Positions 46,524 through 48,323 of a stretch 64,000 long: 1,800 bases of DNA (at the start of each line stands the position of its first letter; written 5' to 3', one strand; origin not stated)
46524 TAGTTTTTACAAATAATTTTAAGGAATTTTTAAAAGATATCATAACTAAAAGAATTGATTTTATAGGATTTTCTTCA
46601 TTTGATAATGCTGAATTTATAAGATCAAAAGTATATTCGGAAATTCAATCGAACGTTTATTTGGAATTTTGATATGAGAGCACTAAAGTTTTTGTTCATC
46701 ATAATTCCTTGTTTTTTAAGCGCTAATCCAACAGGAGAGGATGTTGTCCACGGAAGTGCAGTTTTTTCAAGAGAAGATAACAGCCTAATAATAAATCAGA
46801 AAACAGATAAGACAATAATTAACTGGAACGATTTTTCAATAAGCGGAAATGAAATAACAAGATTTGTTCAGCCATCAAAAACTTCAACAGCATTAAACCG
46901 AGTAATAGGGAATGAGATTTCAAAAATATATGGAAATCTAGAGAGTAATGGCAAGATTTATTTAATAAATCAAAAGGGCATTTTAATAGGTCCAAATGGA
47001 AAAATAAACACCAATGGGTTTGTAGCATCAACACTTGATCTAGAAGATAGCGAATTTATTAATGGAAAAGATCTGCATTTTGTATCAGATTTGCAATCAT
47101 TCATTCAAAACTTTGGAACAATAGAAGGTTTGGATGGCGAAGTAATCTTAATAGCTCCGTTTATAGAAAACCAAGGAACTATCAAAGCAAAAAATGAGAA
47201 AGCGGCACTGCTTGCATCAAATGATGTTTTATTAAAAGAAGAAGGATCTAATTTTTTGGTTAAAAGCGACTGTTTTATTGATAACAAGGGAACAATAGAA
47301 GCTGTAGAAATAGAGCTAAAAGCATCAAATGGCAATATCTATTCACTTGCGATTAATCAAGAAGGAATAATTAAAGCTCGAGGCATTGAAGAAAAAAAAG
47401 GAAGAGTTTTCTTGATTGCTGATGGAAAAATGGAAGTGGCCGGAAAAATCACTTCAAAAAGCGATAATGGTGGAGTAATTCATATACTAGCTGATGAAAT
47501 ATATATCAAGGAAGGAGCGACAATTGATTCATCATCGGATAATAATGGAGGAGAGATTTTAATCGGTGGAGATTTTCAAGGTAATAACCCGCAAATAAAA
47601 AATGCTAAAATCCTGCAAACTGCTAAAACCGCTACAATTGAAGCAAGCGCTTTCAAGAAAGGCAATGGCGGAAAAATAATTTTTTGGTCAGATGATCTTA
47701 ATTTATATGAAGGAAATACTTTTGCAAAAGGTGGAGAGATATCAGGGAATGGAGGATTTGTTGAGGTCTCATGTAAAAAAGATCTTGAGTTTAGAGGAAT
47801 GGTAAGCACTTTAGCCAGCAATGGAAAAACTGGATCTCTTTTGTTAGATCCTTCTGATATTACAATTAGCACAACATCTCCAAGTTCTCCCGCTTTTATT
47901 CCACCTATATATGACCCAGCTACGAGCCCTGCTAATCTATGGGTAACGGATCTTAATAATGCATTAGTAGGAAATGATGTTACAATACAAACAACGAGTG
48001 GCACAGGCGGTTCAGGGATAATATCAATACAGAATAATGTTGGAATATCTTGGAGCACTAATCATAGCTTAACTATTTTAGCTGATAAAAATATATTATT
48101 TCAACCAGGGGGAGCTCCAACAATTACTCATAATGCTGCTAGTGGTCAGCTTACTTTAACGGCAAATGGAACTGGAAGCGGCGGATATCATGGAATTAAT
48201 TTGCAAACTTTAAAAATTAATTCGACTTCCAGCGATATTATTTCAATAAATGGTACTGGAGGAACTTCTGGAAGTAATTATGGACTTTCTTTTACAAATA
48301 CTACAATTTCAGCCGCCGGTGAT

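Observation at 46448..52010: Orphan two-partner-secretion exoprotein (FHA-like) with no TpsB transporter in the neighbourhood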

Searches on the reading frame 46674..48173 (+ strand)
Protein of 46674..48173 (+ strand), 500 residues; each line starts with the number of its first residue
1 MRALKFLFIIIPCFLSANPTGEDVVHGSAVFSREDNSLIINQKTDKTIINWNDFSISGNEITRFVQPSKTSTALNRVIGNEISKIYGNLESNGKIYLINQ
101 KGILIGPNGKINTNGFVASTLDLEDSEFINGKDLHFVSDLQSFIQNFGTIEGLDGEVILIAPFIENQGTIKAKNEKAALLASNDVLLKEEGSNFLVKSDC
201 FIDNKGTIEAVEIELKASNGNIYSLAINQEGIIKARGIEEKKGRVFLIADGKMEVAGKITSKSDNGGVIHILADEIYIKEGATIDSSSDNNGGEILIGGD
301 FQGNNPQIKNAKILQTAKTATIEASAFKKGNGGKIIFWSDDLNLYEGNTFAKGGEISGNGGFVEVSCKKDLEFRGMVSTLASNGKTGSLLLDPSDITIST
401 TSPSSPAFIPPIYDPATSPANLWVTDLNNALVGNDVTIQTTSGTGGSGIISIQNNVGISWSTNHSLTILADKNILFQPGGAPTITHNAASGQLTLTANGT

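Call 5: search_protein_families(library=pfam, proteins=[window:46674-48173:+], max_evalue=10)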
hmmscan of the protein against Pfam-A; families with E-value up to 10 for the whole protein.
window:46674-48173:+ (500 aa): 1 family
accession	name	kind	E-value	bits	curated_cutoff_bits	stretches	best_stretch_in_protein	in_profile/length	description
PF05860.19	TPS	-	1.5e-30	107.4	33.5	1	18-259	4-250/252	TPS secretion domain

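Call 10: find_homologous_proteins(query=window:46674-47933:+, max_evalue=0.001)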
Query window:46674-47933:+ (420 aa): 166 proteins with E <= 0.001 among 8000 candidates; the best 120 are listed.
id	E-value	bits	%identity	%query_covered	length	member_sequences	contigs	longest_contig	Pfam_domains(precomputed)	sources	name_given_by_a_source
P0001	9.3e-93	330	45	97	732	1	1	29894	PF05860.20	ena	-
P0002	1.0e-89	320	41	100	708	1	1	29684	PF05860.20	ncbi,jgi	jgi:filamentous hemagglutinin family protein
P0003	2.5e-82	295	41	95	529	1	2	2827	PF05860.20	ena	-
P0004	4.3e-82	295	40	93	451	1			PF05860.20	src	-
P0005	2.1e-79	286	39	100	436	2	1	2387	PF05860.20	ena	-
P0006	1.5e-78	283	42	99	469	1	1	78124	PF05860.20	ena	-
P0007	2.8e-78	282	37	92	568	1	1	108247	PF05860.20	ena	-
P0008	4.6e-72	262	44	79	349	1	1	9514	PF05860.20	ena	-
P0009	9.5e-72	261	38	97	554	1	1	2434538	PF05860.20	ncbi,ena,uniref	ncbi:filamentous hemagglutinin N-terminal domain-containing protein [Simkania sp.]|uniref:two-partne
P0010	4.1e-71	258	37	95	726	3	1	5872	PF05860.20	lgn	-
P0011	2.1e-69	253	40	90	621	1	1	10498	PF05860.20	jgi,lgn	jgi:filamentous hemagglutinin family protein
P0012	4.5e-68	248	38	93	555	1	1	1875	PF05860.20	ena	-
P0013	6.2e-68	248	38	91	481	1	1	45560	PF05860.20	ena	-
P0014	7.8e-68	248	40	92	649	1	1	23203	PF05860.20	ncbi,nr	ncbi:MAG TPA: filamentous hemagglutinin N-terminal domain-containing protein, partial [Alphaproteoba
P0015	3.8e-67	245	36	98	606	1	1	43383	PF05860.20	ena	-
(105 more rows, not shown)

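Call 11: find_encoding_contigs(protein=P0001, flank=10000, max_places=2)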
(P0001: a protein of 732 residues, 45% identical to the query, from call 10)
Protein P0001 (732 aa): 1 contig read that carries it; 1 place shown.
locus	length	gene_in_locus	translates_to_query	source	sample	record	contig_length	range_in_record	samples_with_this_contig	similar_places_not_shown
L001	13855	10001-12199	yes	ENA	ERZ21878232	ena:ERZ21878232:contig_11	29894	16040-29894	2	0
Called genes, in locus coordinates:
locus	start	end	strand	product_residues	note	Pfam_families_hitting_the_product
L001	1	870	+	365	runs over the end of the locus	-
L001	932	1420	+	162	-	PF00210:Ferritin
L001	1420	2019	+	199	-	PF03167:UDG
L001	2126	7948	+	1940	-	PF05860:TPS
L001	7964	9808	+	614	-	PF08479:POTRA_2 (weak), PF03865:ShlB, PF01103:Omp85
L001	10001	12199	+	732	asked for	PF05860:TPS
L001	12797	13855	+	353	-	?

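Call 12: find_encoding_contigs(protein=P0002, flank=10000, max_places=2)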
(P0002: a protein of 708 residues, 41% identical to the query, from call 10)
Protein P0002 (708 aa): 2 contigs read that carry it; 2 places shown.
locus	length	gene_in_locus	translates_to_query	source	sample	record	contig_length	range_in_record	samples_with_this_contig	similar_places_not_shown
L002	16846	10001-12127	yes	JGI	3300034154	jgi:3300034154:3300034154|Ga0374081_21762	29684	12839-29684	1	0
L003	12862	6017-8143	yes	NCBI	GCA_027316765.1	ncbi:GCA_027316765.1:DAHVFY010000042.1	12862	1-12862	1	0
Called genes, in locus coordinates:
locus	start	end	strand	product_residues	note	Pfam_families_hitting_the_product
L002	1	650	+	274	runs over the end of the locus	-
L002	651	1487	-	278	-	PF01479:S4 (weak), PF00849:PseudoU_synth_2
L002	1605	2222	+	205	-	PF01346:FKBP_N, PF00254:FKBP_C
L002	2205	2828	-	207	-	PF00856:SET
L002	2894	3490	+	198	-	PF00300:His_Phos_1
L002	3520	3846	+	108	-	PF00893:Multi_Drug_Res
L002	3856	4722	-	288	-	PF02899:Phage_int_SAM_1, PF13495:Phage_int_SAM_4 (weak), PF18644:Phage_int_SAM_6 (weak), PF00589:Phage_integrase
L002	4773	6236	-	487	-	-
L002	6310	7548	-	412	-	-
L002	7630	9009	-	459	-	-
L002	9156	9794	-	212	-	PF00406:ADK, PF13207:AAA_17, PF13238:AAA_18 (weak)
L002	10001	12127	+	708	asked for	PF05860:TPS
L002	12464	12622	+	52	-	PF00471:Ribosomal_L33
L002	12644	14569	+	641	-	PF02687:FtsX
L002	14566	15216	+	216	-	PF00005:ABC_tran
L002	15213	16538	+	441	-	PF03721:UDPG_MGDP_dh_N, PF00984:UDPG_MGDP_dh, PF03720:UDPG_MGDP_dh_C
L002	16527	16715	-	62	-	-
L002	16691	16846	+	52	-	?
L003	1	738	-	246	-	?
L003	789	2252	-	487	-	-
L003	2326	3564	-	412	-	-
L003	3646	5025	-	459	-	-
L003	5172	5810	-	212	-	PF00406:ADK, PF13207:AAA_17, PF13238:AAA_18 (weak)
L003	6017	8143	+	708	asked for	PF05860:TPS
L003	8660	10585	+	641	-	PF02687:FtsX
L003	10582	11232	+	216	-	PF00005:ABC_tran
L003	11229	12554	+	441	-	PF03721:UDPG_MGDP_dh_N, PF00984:UDPG_MGDP_dh, PF03720:UDPG_MGDP_dh_C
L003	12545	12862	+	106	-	?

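Call 13: find_encoding_contigs(protein=P0009, flank=10000, max_places=2)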
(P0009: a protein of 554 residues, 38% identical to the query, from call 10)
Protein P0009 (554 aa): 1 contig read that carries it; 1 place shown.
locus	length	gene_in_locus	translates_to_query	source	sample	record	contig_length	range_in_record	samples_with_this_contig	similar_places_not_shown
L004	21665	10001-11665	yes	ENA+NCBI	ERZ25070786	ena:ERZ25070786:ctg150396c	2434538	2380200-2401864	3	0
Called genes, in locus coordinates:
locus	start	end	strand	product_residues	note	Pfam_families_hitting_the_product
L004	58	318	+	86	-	-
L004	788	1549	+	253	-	PF00149:Metallophos, PF12850:Metallophos_2 (weak)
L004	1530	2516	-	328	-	-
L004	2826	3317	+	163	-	-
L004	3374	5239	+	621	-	PF03169:OPT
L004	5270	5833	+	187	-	PF07379:DUF1494 (weak)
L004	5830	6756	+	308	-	-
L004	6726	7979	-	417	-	PF00989:PAS, PF13188:PAS_8 (weak), PF13596:PAS_10 (faint), PF00512:HisKA, PF02518:HATPase_c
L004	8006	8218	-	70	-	-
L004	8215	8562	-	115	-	PF01381:HTH_3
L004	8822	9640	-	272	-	-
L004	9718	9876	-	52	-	-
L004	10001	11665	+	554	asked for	PF05860:TPS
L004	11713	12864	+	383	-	-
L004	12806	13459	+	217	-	-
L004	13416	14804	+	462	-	-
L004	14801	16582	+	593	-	PF03865:ShlB, PF01103:Omp85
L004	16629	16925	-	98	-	PF02641:DUF190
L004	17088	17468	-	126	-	PF02537:CRCB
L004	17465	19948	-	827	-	PF00672:HAMP (faint), PF00211:Guanylate_cyc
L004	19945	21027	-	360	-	PF01321:Creatinase_N, PF00557:Peptidase_M24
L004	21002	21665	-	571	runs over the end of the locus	PF02518:HATPase_c, PF13589:HATPase_c_3, PF01119:DNA_mis_repair, PF08676:MutL_C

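Call 16: find_related_loci(query=window:46674-47933:+, collection=genome_contigs, flank=10000)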
Query window:46674-47933:+ (420 aa) in genome_contigs; peptide patterns used: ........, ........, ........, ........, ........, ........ (x = any residue, [..] = any of these).
181 stretches matched a pattern; 1 encode a relative of the query (tblastn E <= 1e-3); 1 distinct loci.
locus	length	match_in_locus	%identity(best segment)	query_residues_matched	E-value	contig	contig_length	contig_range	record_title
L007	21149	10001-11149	30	55-410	3e-36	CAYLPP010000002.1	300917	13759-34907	MAG TPA_asm: uncultured bacterium isolate SRP342105_co1_308 genome assembly, contig: NODE_26_length_300917_cov_9.702295,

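Call 21: find_homologous_proteins(query=A1, max_evalue=0.00001)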
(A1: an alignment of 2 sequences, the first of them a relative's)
Query A1 (2 sequences) (614 aa, profile of the alignment): 184 proteins with E <= 0.00001 among 7957 candidates; the best 120 are listed.
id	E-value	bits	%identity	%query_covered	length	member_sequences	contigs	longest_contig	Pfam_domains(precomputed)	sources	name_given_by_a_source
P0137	0.0e+0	1234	100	100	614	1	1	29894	PF08479.17,PF03865.20,PF01103.30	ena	-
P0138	8.0e-251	852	37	85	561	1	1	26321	PF08479.17,PF07244.21,PF03865.20,PF01103.30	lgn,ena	-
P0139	1.1e-185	637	41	86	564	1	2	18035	PF07244.21,PF03865.20,PF01103.30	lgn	-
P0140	1.9e-180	620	40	86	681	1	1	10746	PF08479.17,PF03865.20,PF01103.30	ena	-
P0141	6.5e-179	615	41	86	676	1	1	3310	PF08479.17,PF03865.20,PF01103.30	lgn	-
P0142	8.1e-179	614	41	86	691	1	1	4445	PF08479.17,PF03865.20,PF01103.30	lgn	-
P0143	9.0e-179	614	40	86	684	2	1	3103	PF08479.17,PF03865.20,PF01103.30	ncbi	-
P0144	1.1e-175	604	39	86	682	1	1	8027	PF08479.17,PF03865.20,PF01103.30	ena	-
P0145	7.2e-175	601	41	86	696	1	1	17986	PF08479.17,PF03865.20,PF01103.30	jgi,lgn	jgi:hemolysin activation/secretion protein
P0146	2.3e-174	600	41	86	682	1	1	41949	PF08479.17,PF03865.20,PF01103.30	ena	-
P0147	4.3e-173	595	38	89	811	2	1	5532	PF08479.17,PF07244.21,PF03865.20,PF01103.30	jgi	jgi:hemolysin activation/secretion protein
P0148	1.7e-172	593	39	88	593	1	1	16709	PF03865.20,PF01103.30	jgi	jgi:hemolysin activation/secretion protein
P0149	2.3e-172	593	41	86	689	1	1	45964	PF08479.17,PF03865.20,PF01103.30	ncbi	-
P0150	1.4e-168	580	38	85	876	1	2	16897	PF08479.17,PF07244.21,PF03865.20,PF01103.30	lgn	-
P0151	5.2e-168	579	39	86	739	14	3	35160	PF03865.20,PF01103.30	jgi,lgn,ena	-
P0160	8.3e-165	568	37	90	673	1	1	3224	PF08479.17,PF07244.21,PF03865.20,PF01103.30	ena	-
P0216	1.0e-143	498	39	82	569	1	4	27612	PF03865.20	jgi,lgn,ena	-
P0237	2.0e-133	464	37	91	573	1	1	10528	PF07244.21,PF03865.20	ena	-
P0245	9.7e-130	452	36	86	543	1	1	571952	PF08479.17,PF03865.20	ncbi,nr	ncbi:MAG: hypothetical protein K1X28_04805 [Parachlamydiales bacterium]|nr:hypothetical protein [Par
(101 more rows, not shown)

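Call 24: find_encoding_contigs(protein=P0150, flank=10000, max_places=4)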
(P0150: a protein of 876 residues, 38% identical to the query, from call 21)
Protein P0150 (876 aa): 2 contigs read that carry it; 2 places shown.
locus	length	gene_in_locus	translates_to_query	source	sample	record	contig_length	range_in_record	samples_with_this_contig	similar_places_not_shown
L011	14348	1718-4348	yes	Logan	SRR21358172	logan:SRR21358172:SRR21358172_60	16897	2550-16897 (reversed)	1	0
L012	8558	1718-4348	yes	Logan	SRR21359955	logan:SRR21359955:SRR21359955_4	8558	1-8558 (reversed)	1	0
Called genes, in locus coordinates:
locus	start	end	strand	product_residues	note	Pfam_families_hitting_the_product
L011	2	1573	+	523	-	?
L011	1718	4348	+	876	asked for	PF08479:POTRA_2 (faint), PF07244:POTRA (weak), PF03865:ShlB, PF01103:Omp85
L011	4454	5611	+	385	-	PF01546:Peptidase_M20, PF07687:M20_dimer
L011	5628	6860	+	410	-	PF01029:NusB, PF01189:Methyltr_RsmB-F, PF13847:Methyltransf_31 (weak)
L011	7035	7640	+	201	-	-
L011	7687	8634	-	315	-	PF00892:EamA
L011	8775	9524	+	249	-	PF02578:Cu-oxidase_4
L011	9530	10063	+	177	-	PF00908:dTDP_sugar_isom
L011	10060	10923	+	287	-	PF01370:Epimerase, PF04321:RmlD_sub_bind, PF16363:GDP_Man_Dehyd, PF01073:3Beta_HSD (weak), PF07993:NAD_binding_4 (weak)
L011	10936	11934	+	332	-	PF01073:3Beta_HSD, PF01370:Epimerase, PF02719:Polysacc_synt_2, PF04321:RmlD_sub_bind, PF16363:GDP_Man_Dehyd, PF07993:NAD_binding_4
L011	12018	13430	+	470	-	PF19295:SufBD_N, PF01458:SUFBD_core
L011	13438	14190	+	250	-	PF02463:SMC_N (faint), PF00005:ABC_tran, PF13304:AAA_21 (faint)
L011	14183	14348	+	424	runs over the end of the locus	PF01458:SUFBD_core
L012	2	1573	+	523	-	?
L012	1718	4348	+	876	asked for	PF08479:POTRA_2 (faint), PF07244:POTRA (weak), PF03865:ShlB, PF01103:Omp85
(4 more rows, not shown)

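Call 25: find_encoding_contigs(protein=P0237, flank=10000, max_places=4)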
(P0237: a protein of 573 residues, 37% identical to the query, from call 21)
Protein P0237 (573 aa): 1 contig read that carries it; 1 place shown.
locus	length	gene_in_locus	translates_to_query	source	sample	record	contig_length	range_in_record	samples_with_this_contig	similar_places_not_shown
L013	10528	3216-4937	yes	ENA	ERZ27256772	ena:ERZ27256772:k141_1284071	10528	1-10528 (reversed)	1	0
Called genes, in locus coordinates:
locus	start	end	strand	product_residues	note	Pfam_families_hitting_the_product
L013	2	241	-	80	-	?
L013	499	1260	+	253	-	PF00588:SpoU_methylase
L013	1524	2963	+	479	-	-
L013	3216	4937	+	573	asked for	PF07244:POTRA (faint), PF03865:ShlB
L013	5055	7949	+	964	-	PF05860:TPS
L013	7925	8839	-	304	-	PF23023:Anti-Pycsar_Apyc1, PF00753:Lactamase_B, PF12706:Lactamase_B_2 (faint)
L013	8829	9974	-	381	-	PF12122:Rhomboid_N (weak), PF01694:Rhomboid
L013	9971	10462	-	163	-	PF02569:Pantoate_ligase (weak), PF01467:CTP_transf_like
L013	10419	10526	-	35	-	?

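Call 32: find_encoding_contigs(protein=P0245, flank=10000, max_places=4)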
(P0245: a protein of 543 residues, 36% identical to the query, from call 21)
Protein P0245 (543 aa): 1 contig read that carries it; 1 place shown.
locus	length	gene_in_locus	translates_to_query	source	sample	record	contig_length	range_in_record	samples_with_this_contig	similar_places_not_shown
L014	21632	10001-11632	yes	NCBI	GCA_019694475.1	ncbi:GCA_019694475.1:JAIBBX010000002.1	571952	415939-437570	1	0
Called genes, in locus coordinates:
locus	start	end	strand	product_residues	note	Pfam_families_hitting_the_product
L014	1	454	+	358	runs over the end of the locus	PF03193:RsgA_GTPase, PF01926:MMR_HSR1 (weak)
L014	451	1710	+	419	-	PF03952:Enolase_N, PF00113:Enolase_C, PF13378:MR_MLE_C (weak)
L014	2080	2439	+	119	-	-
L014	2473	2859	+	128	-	-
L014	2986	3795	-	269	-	PF01308:Chlam_OMP (faint)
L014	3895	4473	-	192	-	PF00578:AhpC-TSA, PF08534:Redoxin, PF10417:1-cysPrx_C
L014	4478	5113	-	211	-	PF00753:Lactamase_B, PF12706:Lactamase_B_2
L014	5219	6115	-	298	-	-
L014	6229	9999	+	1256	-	PF05860:TPS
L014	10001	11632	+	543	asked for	PF08479:POTRA_2 (weak), PF03865:ShlB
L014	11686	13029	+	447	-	PF01488:Shikimate_DH (faint), PF02254:TrkA_N, PF02558:ApbA (faint), PF02737:3HCDH_N (faint), PF03435:Sacchrp_dh_NADP (faint), PF02080:TrkA_C (weak), PF02254:TrkA_N, PF02080:TrkA_C, +2 more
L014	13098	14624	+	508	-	PF02386:TrkH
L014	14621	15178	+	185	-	PF06325:PrmA, PF05175:MTS, PF02475:TRM5-TYW2_MTfase (weak), PF13847:Methyltransf_31, PF13649:Methyltransf_25 (weak)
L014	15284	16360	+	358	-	-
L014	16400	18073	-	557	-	-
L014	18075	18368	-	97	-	PF00166:Cpn10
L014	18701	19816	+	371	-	PF25919:BSH_CusB (faint), PF25917:BSH_RND, PF25876:HH_MFP_RND, PF25944:Beta-barrel_RND, PF25954:Beta-barrel_RND_2, PF25967:RND-MFP_C, PF25989:YknX_C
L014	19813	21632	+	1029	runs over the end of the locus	PF00873:ACR_tran, PF02355:SecD_SecF_C (weak), PF03176:MMPL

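Call 35: find_related_loci(query=A3, collection=metagenome_contigs, flank=10000)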
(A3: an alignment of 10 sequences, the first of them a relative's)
Query A3 (573 aa) in metagenome_contigs; peptide patterns used: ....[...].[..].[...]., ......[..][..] (x = any residue, [..] = any of these).
388 stretches matched a pattern; 219 encode a relative of the query (tblastn E <= 1e-3); the best 80 are kept; 80 distinct loci.
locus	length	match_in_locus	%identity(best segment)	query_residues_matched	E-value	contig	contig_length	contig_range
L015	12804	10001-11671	46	1-573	8e-166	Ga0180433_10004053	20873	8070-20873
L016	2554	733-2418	46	4-573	6e-172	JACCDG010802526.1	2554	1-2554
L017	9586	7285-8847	46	53-573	1e-158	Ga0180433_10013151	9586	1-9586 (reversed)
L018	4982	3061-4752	44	1-573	3e-160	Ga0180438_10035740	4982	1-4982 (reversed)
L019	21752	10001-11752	43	4-573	2e-154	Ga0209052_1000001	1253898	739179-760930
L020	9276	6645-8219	45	49-573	2e-154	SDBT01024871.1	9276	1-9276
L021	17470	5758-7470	44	18-573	1e-153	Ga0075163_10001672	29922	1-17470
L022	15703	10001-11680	43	7-573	5e-150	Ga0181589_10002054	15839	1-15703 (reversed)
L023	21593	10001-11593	47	44-573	2e-156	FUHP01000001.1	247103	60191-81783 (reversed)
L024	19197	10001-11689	43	7-573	2e-145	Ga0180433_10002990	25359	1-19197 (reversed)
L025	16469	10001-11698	42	1-573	1e-143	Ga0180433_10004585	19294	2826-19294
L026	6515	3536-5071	42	51-573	2e-128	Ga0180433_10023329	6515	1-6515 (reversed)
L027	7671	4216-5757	40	44-573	8e-122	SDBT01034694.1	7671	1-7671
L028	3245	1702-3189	43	70-573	1e-125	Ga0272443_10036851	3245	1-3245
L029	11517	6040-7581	40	52-573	3e-120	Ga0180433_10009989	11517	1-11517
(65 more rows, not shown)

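Call 38: find_encoding_contigs(protein=P0160, flank=10000, max_places=4)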
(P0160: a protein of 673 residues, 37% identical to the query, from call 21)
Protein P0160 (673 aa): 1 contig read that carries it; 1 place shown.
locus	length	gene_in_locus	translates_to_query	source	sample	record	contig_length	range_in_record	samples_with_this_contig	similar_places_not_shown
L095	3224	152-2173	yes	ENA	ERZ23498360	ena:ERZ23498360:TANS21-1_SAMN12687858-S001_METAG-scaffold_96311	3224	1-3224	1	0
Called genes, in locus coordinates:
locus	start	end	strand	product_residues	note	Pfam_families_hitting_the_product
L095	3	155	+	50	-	?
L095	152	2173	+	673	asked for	PF08479:POTRA_2 (faint), PF07244:POTRA, PF03865:ShlB, PF01103:Omp85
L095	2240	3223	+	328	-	?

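Call 45: find_homologous_proteins(query=A4, max_evalue=0.001)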
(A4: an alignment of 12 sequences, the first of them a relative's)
Query A4 (12 sequences) (573 aa, profile of the alignment): 182 proteins with E <= 0.001 among 8000 candidates; the best 120 are listed.
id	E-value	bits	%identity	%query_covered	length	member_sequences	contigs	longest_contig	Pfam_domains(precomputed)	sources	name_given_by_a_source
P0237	4.3e-245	833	100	100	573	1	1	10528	PF07244.21,PF03865.20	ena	-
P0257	3.8e-242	823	46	100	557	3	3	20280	PF08479.17,PF07244.21,PF03865.20,PF01103.30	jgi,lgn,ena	-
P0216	5.1e-238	809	43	99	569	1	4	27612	PF03865.20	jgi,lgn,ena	-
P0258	4.1e-237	807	43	88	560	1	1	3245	PF03865.20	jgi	-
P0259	8.7e-231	786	37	100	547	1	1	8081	PF03865.20,PF01103.30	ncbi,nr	ncbi:MAG: Heme/hemopexin transporter protein HuxB [Candidatus Anoxychlamydiales bacterium]|nr:Heme/h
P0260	1.4e-230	785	49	92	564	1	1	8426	PF07244.21,PF03865.20,PF01103.30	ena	-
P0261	1.3e-228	778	42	92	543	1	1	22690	PF03865.20,PF01103.30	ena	-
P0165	2.3e-221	754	46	99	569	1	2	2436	PF03865.20,PF01103.30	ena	-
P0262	7.8e-221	753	46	92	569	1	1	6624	PF08479.17,PF03865.20,PF01103.30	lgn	-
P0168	5.5e-218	743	45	94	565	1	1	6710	PF08479.17,PF03865.20,PF01103.30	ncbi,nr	ncbi:MAG: ShlB/FhaC/HecB family hemolysin secretion/activation protein [Chlamydiia bacterium]|nr:Shl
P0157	8.2e-218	743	47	92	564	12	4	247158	PF08479.17,PF03865.20,PF01103.30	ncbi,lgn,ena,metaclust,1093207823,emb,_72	metaclust:\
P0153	9.5e-218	743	48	92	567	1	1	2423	PF08479.17,PF03865.20,PF01103.30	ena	-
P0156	5.2e-217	740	46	99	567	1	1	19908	PF08479.17,PF03865.20,PF01103.30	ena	-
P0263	8.2e-217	739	44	100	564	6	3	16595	PF07244.21,PF03865.20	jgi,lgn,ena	-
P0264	9.7e-217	739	49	91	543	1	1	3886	PF08479.17,PF03865.20,PF01103.30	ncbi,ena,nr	ncbi:MAG: ShlB/FhaC/HecB family hemolysin secretion/activation protein [Chlamydiia bacterium]|nr:Shl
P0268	3.7e-213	727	45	98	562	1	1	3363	PF08479.17,PF03865.20,PF01103.30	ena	-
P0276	9.9e-211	719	38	91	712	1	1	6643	PF03865.20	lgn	-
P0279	1.0e-208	713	38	91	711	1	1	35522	PF03865.20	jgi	jgi:hemolysin activation/secretion protein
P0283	2.5e-207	708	45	99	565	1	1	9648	PF07244.21,PF03865.20,PF01103.30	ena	-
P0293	3.0e-197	675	43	97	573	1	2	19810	PF08479.17,PF07244.21,PF03865.20,PF01103.30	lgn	-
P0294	2.8e-195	668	44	93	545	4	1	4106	PF03865.20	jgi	jgi:hemolysin activation/secretion protein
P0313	1.7e-183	629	40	92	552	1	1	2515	PF07244.21,PF03865.20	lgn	-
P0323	1.2e-178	613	40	100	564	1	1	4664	PF08479.17,PF03865.20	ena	-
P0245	1.6e-170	587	37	91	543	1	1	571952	PF08479.17,PF03865.20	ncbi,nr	ncbi:MAG: hypothetical protein K1X28_04805 [Parachlamydiales bacterium]|nr:hypothetical protein [Par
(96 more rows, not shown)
